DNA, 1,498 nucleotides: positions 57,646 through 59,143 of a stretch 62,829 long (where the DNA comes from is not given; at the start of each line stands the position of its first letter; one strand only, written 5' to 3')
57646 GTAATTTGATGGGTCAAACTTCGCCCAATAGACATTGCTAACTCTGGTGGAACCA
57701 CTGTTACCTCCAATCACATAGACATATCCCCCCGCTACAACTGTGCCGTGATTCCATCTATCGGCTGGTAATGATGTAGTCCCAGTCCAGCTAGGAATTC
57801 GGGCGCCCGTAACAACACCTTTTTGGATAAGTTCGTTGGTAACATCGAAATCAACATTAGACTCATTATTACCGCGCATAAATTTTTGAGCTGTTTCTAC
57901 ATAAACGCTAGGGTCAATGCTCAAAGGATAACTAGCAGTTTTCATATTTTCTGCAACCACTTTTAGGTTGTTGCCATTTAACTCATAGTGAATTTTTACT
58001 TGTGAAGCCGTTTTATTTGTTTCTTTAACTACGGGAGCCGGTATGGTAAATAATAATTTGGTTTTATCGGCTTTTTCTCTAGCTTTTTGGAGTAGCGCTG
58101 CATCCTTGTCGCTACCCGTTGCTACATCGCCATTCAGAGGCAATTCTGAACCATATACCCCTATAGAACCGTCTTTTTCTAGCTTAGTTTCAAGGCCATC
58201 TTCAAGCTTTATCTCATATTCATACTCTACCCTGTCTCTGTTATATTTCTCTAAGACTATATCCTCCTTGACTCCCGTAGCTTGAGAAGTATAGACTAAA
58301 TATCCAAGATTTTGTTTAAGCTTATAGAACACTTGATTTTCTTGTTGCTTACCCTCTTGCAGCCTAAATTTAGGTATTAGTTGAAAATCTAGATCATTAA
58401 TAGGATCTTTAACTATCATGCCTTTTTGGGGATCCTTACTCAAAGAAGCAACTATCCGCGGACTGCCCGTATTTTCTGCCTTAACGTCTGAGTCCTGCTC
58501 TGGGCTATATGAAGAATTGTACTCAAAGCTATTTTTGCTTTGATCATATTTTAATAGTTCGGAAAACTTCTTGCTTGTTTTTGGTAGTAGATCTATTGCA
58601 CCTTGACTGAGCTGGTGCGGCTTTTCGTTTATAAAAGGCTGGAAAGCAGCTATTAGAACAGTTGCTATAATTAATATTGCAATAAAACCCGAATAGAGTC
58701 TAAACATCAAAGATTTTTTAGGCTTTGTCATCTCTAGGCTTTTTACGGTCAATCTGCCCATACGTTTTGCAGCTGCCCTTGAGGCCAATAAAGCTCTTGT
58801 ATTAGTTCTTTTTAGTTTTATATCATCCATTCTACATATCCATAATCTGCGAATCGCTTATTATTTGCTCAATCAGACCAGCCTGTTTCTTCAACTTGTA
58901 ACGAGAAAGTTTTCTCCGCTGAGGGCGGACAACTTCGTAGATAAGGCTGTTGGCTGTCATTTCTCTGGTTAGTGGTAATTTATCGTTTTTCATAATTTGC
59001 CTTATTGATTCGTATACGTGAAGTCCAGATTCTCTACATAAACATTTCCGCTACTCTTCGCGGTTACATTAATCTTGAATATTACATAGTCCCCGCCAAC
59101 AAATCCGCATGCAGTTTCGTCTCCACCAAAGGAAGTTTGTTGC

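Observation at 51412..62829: About 11 kb co-directional locus of exported beta-propeller proteins immediately upstream of parAB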

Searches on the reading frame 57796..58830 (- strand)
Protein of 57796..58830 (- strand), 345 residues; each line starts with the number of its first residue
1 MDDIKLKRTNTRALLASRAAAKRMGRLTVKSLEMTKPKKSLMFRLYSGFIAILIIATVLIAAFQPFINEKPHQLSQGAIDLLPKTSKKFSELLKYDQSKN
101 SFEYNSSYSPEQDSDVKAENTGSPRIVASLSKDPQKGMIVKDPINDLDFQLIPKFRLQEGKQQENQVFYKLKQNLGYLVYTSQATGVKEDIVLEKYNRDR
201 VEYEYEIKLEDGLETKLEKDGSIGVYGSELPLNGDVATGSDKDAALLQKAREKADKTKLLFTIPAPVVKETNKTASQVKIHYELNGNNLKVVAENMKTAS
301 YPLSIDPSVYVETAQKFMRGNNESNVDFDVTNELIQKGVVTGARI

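Call 38: search_protein_families(library=pfam, proteins=[window:57796-58830:-], max_evalue=10)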
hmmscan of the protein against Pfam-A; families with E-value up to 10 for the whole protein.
window:57796-58830:- (345 aa): 0 families

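Call 50: find_homologous_proteins(query=window:57796-58830:-)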
Query window:57796-58830:- (345 aa): 26 proteins with E <= 0.001 among 3895 candidates.
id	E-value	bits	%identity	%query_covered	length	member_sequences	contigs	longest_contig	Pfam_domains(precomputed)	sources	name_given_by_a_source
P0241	3.6e-113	396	63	82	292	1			-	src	-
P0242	4.8e-102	359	52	95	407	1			-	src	-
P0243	1.0e-73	266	44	88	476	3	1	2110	PF01344.32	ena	-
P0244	1.5e-72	263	47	82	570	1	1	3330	PF21722.5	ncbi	-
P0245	6.3e-71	257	43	85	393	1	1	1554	-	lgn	-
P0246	1.9e-69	252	47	79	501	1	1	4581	-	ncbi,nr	ncbi:hypothetical protein KDA14_01420, partial [Candidatus Saccharibacteria bacterium]|nr:hypothetic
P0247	2.0e-68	249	43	89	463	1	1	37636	-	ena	-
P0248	9.1e-66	240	40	100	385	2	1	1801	-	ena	-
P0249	7.3e-64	234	41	93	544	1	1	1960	-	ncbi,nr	ncbi:hypothetical protein KC959_03405, partial [Candidatus Saccharibacteria bacterium]|nr:hypothetic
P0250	6.0e-63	231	41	86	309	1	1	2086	-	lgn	-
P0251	2.2e-61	226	48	74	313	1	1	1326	-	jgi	jgi:hypothetical protein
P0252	4.0e-61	225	41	85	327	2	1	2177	-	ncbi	ncbi:MAG: hypothetical protein WAQ24_02860, partial [Candidatus Saccharimonadales bacterium]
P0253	2.8e-60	222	39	86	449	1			-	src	-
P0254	6.3e-60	221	39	85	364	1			-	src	-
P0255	8.8e-60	221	40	85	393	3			-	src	-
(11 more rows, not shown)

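Call 63: predict_structure(alignment_id=A2)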
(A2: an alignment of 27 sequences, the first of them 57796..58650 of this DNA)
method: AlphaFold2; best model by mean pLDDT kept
length: 285 residues; sequences in the alignment: 27
mean_pLDDT: 80.5   pTM: 0.77
mean pLDDT of the five models: 80.5, 79.0, 78.8, 78.4, 77.9
residues with pLDDT >= 90: 145; 70-90: 71; 50-70: 29; < 50: 40
segments of 3 or more residues with pLDDT < 50: 1-4, 56-60, 255-270, 272-285
pLDDT, mean of each block of 10 residues (from residue 1): 55 91 91 96 90 51 79 95 84 96 96 95 88 96 95 90 84 66 81 83 90 92 95 96 83 47 37 36 32
secondary structure, 60 per line:
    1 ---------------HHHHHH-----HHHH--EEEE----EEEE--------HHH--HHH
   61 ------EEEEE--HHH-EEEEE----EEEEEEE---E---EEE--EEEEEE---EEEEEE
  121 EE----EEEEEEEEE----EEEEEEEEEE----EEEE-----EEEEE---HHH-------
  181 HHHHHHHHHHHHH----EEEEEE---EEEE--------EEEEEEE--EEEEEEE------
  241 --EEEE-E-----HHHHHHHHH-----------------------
elements in order: H16-21 H27-30 E33-36 E41-44 E67-71 E78-82 E87-93 E101-103 E106-111 E115-122 E127-135 E140-149 E154-157 E163-167 H181-193 E198-203 E207-210 E219-225 E228-234 E243-246 H254-262

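Call 65: fold_search(model_id=the predicted structure, library=pdb)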
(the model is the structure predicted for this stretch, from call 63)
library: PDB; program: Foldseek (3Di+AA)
matches with E <= 10: 711; with E <= 0.001: 0
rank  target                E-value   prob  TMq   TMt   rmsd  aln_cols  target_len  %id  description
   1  4d6g_A                1.5e-03  0.41  0.15  0.08  17.5       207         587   12  Crystal structure of a family 98 glycoside hydrolase catalytic module (Sp3GH98) in complex with the blood group A-tris (released 2014-11-26)
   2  4d6h_A                1.7e-03  0.44  0.15  0.08  17.8       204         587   12  Crystal structure of a family 98 glycoside hydrolase catalytic module (Sp3GH98) in complex with the type 1 blood group (released 2014-11-26)
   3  4d6d_A                1.8e-03  0.35  0.15  0.08  17.3       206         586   12  Crystal structure of a family 98 glycoside hydrolase catalytic module (Sp3GH98) in complex with the blood group A-tris (released 2014-11-26)
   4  2wzs_F                1.9e-03  0.99  0.32  0.15  10.4       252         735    8  Structure of the Family GH92 Inverting Mannosidase BT3990 from Bacteroides thetaiotaomicron VPI-5482 in complex with M (released 2009-12-29)
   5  2wmg_A                2.0e-03  0.57  0.15  0.09  15.7       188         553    8  Crystal structure of the catalytic module of a family 98 glycoside hydrolase from Streptococcus pneumoniae TIGR4 (Sp4G (released 2009-07-14)
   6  4d71_A                2.0e-03  0.41  0.15  0.08  17.7       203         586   12  Crystal structure of a family 98 glycoside hydrolase catalytic module (Sp3GH98) in complex with the type 2 blood group (released 2015-01-21)
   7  4d6e_A                2.0e-03  0.38  0.15  0.08  17.4       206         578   12  Crystal structure of a family 98 glycoside hydrolase catalytic module (Sp3GH98) in complex with the blood group A-tris (released 2014-11-26)
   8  7pmo_D                2.4e-03  0.33  0.13  0.06  17.4       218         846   11  Ruminococcus gnavus ATC29149 endo-beta-1,4-galactosidase (RgGH98) (released 2022-02-02)
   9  4d6c                  2.5e-03  0.41  0.15  0.09  18.4       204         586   12  Crystal structure of a family 98 glycoside hydrolase catalytic module (Sp3GH98)(L19 mutant) (released 2014-11-26)
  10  4d6f_A                2.7e-03  0.35  0.15  0.08  17.4       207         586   12  Crystal structure of a family 98 glycoside hydrolase catalytic module (Sp3GH98) in complex with the type 1 blood group (released 2014-11-26)
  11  6f8z_A                2.8e-03  0.98  0.32  0.15   9.1       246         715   10  Structure of the family GH92 alpha-mannosidase BT3130 from Bacteroides thetaiotaomicron (released 2018-05-02)
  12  2wmk_A                3.3e-03  0.35  0.14  0.08  16.9       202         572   11  Crystal structure of the catalytic module of a family 98 glycoside hydrolase from Streptococcus pneumoniae SP3-BS71 (S (released 2009-07-14)
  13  2wmk_B                3.3e-03  0.33  0.15  0.09  18.4       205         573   11  Crystal structure of the catalytic module of a family 98 glycoside hydrolase from Streptococcus pneumoniae SP3-BS71 (S (released 2009-07-14)
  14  7pmo_G                3.3e-03  0.28  0.13  0.06  17.6       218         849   11  Ruminococcus gnavus ATC29149 endo-beta-1,4-galactosidase (RgGH98) (released 2022-02-02)
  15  7q20_A                3.5e-03  0.28  0.13  0.06  17.5       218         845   12  Ruminococcus gnavus ATC29149 endo-beta-1,4-galactosidase (RgGH98) in complex with blood group A trisaccharide (released 2022-02-02)
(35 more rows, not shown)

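Call 70: find_related_loci(query=A5, collection=genome_contigs, flank=10000)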
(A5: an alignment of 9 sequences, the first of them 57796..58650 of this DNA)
Query A5 (285 aa) in genome_contigs; peptide patterns used: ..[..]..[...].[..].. (x = any residue, [..] = any of these).
124 stretches matched a pattern; 92 encode a relative of the query (tblastn E <= 1e-3); the best 80 are kept; 80 distinct loci.
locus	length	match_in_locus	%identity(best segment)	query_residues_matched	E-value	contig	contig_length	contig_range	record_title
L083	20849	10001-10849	76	3-285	1e-147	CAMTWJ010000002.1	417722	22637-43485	MAG: uncultured Candidatus Saccharibacteria bacterium isolate G02_MAG_00014 genome assembly, contig: G02_MAG_00014_00000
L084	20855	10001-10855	63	1-285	3e-119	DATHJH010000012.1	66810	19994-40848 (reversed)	MAG TPA_asm: Candidatus Limnocylindria bacterium isolate SMAG_U12547 k141_140094, whole genome shotgun sequence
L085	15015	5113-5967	56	1-285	6e-110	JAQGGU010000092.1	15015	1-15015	MAG: Candidatus Saccharibacteria bacterium isolate RYN_415 scaffold_1776455, whole genome shotgun sequence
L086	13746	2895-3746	53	1-285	3e-105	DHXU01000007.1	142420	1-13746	MAG TPA_asm: Candidatus Saccharibacteria bacterium UBA5148 UBA5148_contig_1336, whole genome shotgun sequence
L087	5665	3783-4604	57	12-285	2e-105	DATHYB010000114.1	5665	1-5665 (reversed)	MAG TPA_asm: Candidatus Limnocylindrales bacterium isolate SMAG_U16200 k141_149588, whole genome shotgun sequence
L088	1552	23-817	56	21-285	2e-108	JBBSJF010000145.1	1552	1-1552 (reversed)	MAG: Candidatus Saccharimonadales bacterium isolate LS4_maxbin2.071 LS4_maxbin2.071_K_2153166_L_1552_cov_22.8653, whole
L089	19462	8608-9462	53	3-285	1e-98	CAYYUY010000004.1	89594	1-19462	MAG TPA_asm: uncultured Candidatus Saccharibacteria bacterium isolate SRP193066_co1_2 genome assembly, contig: NODE_279_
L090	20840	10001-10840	51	4-285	7e-97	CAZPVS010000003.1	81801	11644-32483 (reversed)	MAG TPA_asm: uncultured Candidatus Saccharibacteria bacterium isolate SRP329715_co1_113 genome assembly, contig: NODE_32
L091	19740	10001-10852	52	1-285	4e-96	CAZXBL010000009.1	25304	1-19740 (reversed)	MAG TPA_asm: uncultured Candidatus Saccharibacteria bacterium isolate binchicken_co174_40 genome assembly, contig: NODE_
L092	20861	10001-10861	50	1-285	4e-90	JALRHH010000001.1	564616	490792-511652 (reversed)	MAG: Candidatus Saccharimonadia bacterium isolate MYJ.17 NODE_1_length_564616_cov_19.245983, whole genome shotgun sequen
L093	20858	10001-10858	50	1-285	4e-88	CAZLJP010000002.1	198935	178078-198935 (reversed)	MAG TPA_asm: uncultured Candidatus Saccharibacteria bacterium isolate SRP193066_co1_131 genome assembly, contig: NODE_96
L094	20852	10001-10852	45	3-285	1e-85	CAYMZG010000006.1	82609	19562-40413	MAG TPA_asm: uncultured Candidatus Saccharibacteria bacterium isolate SRP298887_co1_121 genome assembly, contig: NODE_12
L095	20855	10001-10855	51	1-285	2e-93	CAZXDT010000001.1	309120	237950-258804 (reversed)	MAG TPA_asm: uncultured Candidatus Saccharibacteria bacterium isolate SRP193066_co1_99 genome assembly, contig: NODE_53_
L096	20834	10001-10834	44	3-285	5e-82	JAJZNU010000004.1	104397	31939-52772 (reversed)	MAG: bacterium isolate MAS4.bin36 NODE_71_length_104397_cov_8.200221, whole genome shotgun sequence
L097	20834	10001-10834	46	3-285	5e-80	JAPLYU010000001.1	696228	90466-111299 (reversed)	MAG: Candidatus Saccharibacteria bacterium isolate LacPavin_0818_WC45_MAG_42_11 LacPavin_0818_WC45_scaffold_66275, whole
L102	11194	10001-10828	44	3-285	9e-78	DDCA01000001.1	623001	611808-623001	MAG TPA_asm: Candidatus Saccharibacteria bacterium UBA2018 UBA2018_contig_28, whole genome shotgun sequence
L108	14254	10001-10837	43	1-284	1e-76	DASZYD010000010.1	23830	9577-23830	MAG TPA_asm: Candidatus Saccharimonadales bacterium isolate SMAG_U6201 k141_1039898, whole genome shotgun sequence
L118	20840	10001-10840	44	2-285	1e-74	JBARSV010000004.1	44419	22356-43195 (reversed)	MAG: Candidatus Saccharimonadales bacterium isolate MFD13450_ilm_asm_bin86 k127_4758, whole genome shotgun sequence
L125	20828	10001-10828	44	6-285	2e-73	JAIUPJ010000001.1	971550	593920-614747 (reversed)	MAG: Patescibacteria group bacterium isolate SACCH1 spades-bin.103~NODE_9_length_971550_cov_10.4805, whole genome shotgu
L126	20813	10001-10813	43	11-285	4e-73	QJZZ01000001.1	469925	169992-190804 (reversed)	MAG: Candidatus Saccharibacteria bacterium isolate SZUA-359 scaffold_15, whole genome shotgun sequence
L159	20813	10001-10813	40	11-285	4e-63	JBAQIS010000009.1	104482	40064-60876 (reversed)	MAG: Candidatus Saccharimonas aalborgensis isolate MFD10512_ilm_asm_bin63 k127_331062, whole genome shotgun sequence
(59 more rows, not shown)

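Call 77: search_protein_families(library=pfam, proteins=[L102:3855-4856:+, L108:4400-5362:+, L102:1553-2677:+, L126:17440-17973:-, L159:16583-17143:-, L125:1-904:-, L089:16369-19462:+, L118:16790-17926:-], max_evalue=0.001)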
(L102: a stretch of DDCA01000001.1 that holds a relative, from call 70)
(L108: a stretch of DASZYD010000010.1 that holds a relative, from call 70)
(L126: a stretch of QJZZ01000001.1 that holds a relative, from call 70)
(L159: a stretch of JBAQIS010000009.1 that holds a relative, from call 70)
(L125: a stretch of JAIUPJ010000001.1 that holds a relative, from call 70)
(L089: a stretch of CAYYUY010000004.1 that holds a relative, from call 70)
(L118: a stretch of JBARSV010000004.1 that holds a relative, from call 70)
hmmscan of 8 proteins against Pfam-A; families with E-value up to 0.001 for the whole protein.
L102:3855-4856:+ (333 aa): 0 families

L108:4400-5362:+ (320 aa): 3 families
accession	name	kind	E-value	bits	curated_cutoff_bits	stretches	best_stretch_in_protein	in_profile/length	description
PF09136.16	Glucodextran_B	-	9.3e-07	29.1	27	1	75-154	4-81/83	Glucodextranase, domain B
PF00801.26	PKD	-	6e-05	23.4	23.5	1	208-253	32-72/80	PKD domain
PF18911.6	PKD_4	-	0.00064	20.2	27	0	205-249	34-71/85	PKD domain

L102:1553-2677:+ (374 aa): 0 families

L126:17440-17973:- (177 aa): 0 families

L159:16583-17143:- (186 aa): 0 families

L125:1-904:- (301 aa): 0 families

L089:16369-19462:+ (1031 aa): 0 families

L118:16790-17926:- (378 aa): 1 family
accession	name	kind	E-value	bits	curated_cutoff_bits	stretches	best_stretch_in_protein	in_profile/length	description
PF17231.7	DUF5305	-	1.1e-22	81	29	1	133-348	1-217/217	Family of unknown function (DUF5305)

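Call 79: search_protein_families(library=pfam, proteins=[L102:3855-4856:+, L102:1553-2677:+, L126:17440-17973:-, L159:16583-17143:-, L125:1-904:-, L083:15319-16083:+], max_evalue=1)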
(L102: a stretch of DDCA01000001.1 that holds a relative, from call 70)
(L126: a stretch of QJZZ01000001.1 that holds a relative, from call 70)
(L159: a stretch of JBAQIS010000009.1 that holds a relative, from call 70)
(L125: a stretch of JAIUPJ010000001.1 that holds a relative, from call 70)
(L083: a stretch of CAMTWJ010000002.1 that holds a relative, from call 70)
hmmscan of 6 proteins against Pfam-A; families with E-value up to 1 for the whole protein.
L102:3855-4856:+ (333 aa): 2 families
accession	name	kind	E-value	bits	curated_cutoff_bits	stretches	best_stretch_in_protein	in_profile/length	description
PF06030.18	WxLIP_PGBD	-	0.0053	17.2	27.3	1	47-142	21-118/121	WxL Interacting Protein, peptidoglycan binding domain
PF22680.2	Glyco_hydro_123_N_2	-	0.037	14.3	27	1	96-143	93-140/142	Glycoside hydrolase 123 N-terminal domain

L102:1553-2677:+ (374 aa): 2 families
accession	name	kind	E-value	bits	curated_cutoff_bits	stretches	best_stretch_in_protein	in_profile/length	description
PF11162.13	DUF2946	-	0.05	14.8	23.7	1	16-101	2-87/117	Protein of unknown function (DUF2946)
PF10989.13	DUF2808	-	0.11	12.9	25.3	1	128-163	98-133/146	Protein of unknown function (DUF2808)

L126:17440-17973:- (177 aa): 2 families
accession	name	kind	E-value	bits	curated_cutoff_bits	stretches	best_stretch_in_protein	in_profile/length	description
PF06072.16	Herpes_US9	-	0.0069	16.7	23.7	1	18-44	26-52/61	Alphaherpesvirus tegument protein US9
PF01835.25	MG2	-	0.044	14.6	32.8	1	130-167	52-89/96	MG2 domain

L159:16583-17143:- (186 aa): 1 family
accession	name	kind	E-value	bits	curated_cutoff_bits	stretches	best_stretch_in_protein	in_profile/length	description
PF15061.11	DUF4538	-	0.19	11.9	27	1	52-69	4-21/57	Domain of unknown function (DUF4538)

L125:1-904:- (301 aa): 1 family
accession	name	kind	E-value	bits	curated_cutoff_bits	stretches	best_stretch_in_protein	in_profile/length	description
PF00335.26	Tetraspanin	-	0.074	13.1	32.1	1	56-92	77-114/225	Tetraspanin family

L083:15319-16083:+ (254 aa): 23 families
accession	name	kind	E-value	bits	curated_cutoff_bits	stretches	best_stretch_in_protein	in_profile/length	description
PF13614.12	AAA_31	-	4.1e-65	219.5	27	1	4-177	2-176/177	AAA domain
PF01656.29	CbiA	-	4.6e-32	111.1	25.4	1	6-229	1-125/125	CobQ/CobB/MinD/ParA nucleotide binding domain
PF10609.15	ParA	-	9.4e-14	51.9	27.1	2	3-41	3-41/246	NUBPL iron-transfer P-loop NTPase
PF06564.18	CBP_BcsQ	-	1.2e-11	45.1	21.3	1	5-247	3-231/234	Cellulose biosynthesis protein BcsQ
PF00142.24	Fer4_NifH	-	1.4e-11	44.8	25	1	10-50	6-46/271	4Fe-4S iron sulfur cluster binding proteins, NifH/frxC family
PF09140.17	MipZ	-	2.8e-09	37.1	20.7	2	5-44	2-41/262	ATPase MipZ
PF02374.21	ArsA_ATPase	-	4.4e-08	33.1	24.3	1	9-47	6-44/305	Anion-transporting ATPase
PF07015.17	VirC1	-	3.1e-05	23.8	24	1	4-43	2-41/231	VirC1 protein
PF00448.28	SRP54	-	6.9e-05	23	22.7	1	13-42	10-39/196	SRP54-type protein, GTPase domain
PF16575.11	CLP1_P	-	0.00043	20.6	26.6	1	14-45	4-35/188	mRNA cleavage and polyadenylation factor CLP1 P-loop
PF03308.22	MeaB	-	0.00099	18.6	23.1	1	13-59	42-89/273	Methylmalonyl Co-A mutase-associated GTPase MeaB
PF03029.23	ATP_bind_1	-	0.0059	16.9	27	1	14-45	6-37/240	Conserved hypothetical ATP binding protein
PF02606.20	LpxK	-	0.028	14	27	1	12-38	45-71/328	Tetraacyldisaccharide-1-P 4'-kinase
PF04851.21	ResIII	-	0.036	14.4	22.5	1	7-39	26-61/164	Type III restriction enzyme, res subunit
PF10274.15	ParcG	-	0.04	14.5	22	1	153-211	99-158/183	Parkin co-regulated protein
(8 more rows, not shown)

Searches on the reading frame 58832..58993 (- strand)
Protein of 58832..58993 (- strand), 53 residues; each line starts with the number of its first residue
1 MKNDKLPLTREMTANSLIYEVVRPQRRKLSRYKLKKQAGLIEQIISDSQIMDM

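Call 5: search_protein_families(library=pfam, proteins=[window:58832-58993:-], max_evalue=0.01)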
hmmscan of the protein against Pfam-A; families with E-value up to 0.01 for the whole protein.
window:58832-58993:- (53 aa): 1 family
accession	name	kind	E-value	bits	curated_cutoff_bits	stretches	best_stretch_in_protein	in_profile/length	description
PF22270.1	MlrA_helical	-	0.0044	17.5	27.7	1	8-34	27-53/75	Transcriptional regulator MlrA, helical domain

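Call 6: search_protein_families(library=ncbifam, proteins=[window:58832-58993:-], max_evalue=0.01)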
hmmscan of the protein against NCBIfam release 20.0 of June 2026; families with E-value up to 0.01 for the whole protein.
window:58832-58993:- (53 aa): 0 families

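Call 33: search_protein_families(library=phrogs, proteins=[window:58832-58993:-], max_evalue=0.01)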
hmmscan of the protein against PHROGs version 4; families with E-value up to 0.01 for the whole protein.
window:58832-58993:- (53 aa): 0 families
